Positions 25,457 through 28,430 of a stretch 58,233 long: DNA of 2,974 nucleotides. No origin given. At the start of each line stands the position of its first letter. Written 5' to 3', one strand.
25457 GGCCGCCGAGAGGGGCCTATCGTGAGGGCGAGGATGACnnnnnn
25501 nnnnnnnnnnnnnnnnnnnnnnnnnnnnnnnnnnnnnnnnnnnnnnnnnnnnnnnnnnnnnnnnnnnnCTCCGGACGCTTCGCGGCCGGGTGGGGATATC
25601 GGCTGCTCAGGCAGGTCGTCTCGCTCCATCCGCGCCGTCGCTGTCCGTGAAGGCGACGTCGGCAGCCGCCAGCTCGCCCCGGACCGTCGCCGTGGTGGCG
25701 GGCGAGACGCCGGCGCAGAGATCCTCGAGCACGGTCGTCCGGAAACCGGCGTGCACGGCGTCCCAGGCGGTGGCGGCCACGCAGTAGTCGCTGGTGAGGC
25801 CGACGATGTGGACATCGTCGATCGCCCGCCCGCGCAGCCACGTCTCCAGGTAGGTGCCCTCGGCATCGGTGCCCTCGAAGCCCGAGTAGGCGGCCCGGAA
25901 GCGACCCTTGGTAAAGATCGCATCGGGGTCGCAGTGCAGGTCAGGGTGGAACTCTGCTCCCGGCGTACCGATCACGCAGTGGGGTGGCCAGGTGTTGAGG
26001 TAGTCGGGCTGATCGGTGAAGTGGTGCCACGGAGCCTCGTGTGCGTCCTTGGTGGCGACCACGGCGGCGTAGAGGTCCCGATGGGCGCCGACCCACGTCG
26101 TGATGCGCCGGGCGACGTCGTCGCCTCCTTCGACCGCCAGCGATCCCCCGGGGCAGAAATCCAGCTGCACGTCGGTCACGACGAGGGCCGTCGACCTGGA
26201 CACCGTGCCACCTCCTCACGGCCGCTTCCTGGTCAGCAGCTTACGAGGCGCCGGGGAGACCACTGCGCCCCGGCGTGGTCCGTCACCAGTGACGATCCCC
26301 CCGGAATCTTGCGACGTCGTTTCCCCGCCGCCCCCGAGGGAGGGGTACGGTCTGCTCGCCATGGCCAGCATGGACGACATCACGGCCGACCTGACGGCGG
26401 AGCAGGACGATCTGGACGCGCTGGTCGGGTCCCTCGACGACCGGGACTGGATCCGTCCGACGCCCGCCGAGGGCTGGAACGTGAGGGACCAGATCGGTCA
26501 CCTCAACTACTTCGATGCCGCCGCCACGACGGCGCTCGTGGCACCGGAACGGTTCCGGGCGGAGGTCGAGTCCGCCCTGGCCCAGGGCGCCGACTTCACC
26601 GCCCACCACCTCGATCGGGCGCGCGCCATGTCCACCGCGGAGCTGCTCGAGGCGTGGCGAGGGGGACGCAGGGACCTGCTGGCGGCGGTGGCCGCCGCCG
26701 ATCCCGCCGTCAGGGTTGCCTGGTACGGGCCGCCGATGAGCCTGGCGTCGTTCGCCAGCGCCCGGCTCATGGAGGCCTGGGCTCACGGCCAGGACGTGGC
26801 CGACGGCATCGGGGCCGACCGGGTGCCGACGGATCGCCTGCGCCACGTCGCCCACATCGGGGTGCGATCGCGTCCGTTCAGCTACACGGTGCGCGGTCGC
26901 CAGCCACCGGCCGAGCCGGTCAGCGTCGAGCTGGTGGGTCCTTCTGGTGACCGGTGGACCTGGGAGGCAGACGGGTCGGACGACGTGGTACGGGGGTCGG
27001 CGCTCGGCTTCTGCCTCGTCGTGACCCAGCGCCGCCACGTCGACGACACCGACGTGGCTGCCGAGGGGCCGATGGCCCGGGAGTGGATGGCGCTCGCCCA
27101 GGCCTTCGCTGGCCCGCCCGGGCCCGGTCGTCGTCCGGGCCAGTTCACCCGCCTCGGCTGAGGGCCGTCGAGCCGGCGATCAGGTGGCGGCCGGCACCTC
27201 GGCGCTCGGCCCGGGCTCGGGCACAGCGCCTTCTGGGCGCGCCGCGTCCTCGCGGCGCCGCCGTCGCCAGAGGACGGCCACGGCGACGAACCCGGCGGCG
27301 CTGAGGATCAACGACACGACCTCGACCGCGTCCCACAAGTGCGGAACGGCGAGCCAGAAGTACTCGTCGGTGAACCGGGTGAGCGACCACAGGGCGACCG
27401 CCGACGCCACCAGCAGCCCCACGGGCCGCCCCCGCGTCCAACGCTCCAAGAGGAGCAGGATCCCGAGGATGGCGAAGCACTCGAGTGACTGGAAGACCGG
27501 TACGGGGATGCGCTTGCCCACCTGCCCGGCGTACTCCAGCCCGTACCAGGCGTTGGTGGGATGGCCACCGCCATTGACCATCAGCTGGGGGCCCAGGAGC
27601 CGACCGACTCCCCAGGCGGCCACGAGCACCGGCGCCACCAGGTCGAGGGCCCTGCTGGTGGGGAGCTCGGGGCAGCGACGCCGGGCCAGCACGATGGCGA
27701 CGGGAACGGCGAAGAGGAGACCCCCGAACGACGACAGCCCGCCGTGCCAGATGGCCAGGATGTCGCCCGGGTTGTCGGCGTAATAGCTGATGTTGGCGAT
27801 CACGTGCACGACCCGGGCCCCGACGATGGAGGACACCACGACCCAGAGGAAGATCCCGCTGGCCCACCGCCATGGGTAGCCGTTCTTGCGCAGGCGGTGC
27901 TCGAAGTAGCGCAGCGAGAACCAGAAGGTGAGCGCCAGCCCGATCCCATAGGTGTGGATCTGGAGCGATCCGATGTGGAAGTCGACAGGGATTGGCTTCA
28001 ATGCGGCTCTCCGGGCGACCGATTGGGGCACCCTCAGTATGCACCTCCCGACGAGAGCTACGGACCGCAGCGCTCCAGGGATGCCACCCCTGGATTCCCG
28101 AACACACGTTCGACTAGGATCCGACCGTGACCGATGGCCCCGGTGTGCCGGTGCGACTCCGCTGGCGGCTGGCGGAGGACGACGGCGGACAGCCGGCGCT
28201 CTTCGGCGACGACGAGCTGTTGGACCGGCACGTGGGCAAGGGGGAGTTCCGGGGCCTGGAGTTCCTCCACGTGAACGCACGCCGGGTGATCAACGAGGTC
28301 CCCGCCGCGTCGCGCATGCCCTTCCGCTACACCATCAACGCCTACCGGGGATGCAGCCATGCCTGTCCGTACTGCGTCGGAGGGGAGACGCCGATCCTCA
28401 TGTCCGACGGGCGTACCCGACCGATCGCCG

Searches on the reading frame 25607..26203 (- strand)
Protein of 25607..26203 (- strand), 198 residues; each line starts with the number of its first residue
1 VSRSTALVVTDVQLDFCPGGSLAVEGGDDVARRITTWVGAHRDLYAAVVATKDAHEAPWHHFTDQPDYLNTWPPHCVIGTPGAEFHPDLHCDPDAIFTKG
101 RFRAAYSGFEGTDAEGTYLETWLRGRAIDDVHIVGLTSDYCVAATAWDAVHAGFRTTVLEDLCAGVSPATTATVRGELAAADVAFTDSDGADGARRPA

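Call 25: search_protein_families(library=pfam, proteins=[window:25607-26203:-], max_evalue=0.001)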
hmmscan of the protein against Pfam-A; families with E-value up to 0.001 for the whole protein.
window:25607-26203:- (198 aa): 1 family
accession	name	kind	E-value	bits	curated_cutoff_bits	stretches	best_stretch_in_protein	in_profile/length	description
PF00857.26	Isochorismatase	-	9.8e-30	104.4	27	1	5-179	1-164/175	Isochorismatase domain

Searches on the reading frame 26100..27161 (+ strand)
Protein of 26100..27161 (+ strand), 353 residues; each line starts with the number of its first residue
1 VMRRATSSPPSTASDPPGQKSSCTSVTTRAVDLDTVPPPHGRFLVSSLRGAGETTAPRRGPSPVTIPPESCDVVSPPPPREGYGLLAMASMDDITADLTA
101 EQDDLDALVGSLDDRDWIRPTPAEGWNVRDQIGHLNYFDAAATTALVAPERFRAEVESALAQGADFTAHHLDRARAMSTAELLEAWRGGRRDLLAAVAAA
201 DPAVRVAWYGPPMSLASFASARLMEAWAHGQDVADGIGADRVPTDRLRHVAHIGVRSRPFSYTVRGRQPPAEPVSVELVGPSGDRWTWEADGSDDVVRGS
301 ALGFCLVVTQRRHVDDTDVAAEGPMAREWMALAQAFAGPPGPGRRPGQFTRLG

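Call 25: search_protein_families(library=pfam, proteins=[window:26100-27161:+], max_evalue=0.001)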
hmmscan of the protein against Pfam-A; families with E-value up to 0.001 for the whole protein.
window:26100-27161:+ (353 aa): 2 families
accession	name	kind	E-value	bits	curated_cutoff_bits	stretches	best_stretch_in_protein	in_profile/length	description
PF11716.13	MDMPI_N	-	2.2e-28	100.1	24.2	1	99-234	2-140/140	Mycothiol maleylpyruvate isomerase N-terminal domain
PF12867.12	DinB_2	-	5.6e-08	33.7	24.8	1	98-229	2-124/128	DinB superfamily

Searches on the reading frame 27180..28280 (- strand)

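Call 25: search_protein_families(library=pfam, proteins=[window:27180-28280:-], max_evalue=0.001)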
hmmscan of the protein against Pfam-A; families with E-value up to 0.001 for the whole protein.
window:27180-28280:- (366 aa): 1 family
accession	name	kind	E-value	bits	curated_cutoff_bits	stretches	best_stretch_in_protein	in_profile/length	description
PF01790.23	LGT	-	9.9e-34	117.2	24.9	1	98-334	1-238/240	Prolipoprotein diacylglyceryl transferase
